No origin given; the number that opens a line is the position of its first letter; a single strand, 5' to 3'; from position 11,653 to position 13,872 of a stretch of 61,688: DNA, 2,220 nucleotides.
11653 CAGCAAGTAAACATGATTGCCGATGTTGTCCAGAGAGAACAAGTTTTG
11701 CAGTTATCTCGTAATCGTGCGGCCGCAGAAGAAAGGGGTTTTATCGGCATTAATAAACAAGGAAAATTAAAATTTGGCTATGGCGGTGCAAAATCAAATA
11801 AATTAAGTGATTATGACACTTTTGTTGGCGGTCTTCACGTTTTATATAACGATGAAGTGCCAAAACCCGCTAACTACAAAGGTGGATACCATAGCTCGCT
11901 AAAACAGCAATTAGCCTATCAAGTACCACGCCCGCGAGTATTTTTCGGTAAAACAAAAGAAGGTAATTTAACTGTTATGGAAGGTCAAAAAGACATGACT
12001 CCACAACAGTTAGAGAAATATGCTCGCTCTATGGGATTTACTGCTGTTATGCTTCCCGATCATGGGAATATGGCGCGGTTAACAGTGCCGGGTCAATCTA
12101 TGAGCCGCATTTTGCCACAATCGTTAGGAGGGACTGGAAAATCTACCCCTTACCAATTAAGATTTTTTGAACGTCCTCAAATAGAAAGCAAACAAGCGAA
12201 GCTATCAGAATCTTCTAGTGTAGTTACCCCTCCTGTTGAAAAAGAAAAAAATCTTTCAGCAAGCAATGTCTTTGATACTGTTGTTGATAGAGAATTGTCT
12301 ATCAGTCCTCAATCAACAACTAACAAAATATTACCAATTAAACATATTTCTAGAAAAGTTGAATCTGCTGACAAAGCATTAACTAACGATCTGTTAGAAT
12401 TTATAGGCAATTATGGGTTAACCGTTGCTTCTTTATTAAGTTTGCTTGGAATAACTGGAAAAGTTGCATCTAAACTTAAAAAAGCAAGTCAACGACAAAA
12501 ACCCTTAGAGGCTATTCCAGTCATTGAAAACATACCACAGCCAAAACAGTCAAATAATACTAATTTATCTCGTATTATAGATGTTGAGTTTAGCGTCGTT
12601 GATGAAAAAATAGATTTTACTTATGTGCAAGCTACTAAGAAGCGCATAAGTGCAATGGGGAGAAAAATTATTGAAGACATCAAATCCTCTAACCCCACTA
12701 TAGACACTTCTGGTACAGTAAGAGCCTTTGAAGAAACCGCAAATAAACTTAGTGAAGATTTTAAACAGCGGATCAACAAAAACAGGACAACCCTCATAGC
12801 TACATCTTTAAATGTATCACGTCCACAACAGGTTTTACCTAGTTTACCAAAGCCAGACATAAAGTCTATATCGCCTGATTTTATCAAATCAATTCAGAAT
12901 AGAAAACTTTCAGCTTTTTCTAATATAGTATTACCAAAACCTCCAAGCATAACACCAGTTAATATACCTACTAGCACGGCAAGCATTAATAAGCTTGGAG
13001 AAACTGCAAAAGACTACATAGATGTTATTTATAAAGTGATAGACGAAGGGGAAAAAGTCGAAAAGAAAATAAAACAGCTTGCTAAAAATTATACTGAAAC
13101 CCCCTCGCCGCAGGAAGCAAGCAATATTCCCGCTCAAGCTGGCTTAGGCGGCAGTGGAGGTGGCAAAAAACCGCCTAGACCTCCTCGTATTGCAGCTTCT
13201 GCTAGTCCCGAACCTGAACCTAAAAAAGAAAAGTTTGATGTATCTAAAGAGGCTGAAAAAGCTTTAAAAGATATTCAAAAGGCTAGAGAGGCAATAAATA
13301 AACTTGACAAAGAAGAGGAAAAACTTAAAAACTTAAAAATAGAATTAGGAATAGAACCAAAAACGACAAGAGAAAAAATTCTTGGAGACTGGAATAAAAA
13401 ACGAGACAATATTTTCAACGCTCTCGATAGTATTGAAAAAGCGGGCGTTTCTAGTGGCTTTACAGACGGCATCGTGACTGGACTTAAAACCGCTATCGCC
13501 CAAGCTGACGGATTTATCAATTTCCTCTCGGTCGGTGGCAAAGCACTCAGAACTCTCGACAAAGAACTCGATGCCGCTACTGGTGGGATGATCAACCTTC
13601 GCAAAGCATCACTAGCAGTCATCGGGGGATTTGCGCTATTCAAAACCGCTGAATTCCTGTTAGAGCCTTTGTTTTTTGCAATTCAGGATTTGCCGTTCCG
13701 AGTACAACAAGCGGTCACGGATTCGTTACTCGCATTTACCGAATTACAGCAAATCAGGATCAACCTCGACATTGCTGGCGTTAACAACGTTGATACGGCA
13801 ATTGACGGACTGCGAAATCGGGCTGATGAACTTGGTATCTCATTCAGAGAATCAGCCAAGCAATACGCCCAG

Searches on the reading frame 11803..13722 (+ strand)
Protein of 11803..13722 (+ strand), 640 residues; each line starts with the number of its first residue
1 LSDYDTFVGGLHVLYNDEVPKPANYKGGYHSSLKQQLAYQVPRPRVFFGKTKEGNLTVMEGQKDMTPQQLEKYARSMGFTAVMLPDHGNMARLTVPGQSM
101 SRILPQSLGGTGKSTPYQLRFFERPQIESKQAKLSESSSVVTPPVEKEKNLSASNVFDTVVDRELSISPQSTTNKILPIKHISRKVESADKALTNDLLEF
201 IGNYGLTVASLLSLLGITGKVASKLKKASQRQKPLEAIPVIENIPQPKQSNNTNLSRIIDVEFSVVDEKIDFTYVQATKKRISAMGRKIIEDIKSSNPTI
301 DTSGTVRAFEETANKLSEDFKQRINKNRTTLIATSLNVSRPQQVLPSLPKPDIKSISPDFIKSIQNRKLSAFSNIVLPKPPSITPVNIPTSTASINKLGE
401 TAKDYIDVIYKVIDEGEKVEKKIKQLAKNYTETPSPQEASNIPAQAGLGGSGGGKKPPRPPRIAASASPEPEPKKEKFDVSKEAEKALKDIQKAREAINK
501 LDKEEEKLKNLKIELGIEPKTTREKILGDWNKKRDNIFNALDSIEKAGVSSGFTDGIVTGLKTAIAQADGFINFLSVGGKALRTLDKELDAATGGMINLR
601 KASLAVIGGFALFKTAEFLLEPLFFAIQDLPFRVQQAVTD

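Call 39: search_protein_families(library=pfam, proteins=[window:11803-13722:+], max_evalue=1)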
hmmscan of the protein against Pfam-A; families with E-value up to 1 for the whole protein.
window:11803-13722:+ (640 aa): 5 families
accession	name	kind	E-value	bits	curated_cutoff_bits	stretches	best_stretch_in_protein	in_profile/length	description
PF10157.14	BORCS6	-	0.068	13.8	35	0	384-428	41-85/101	BLOC-1-related complex sub-unit 6 C-terminal helix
PF14106.11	DUF4279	-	0.29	11.9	25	0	402-430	49-77/116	Domain of unknown function (DUF4279)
PF01325.25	Fe_dep_repress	-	0.39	11.4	26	0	397-422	1-26/60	Iron dependent repressor, N-terminal DNA binding domain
PF13334.11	DUF4094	-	0.84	10.6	24.5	0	480-515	52-84/90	Domain of unknown function (DUF4094)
PF17675.6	APG6_N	-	0.91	10.4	45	0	474-536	45-107/132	Apg6 coiled-coil region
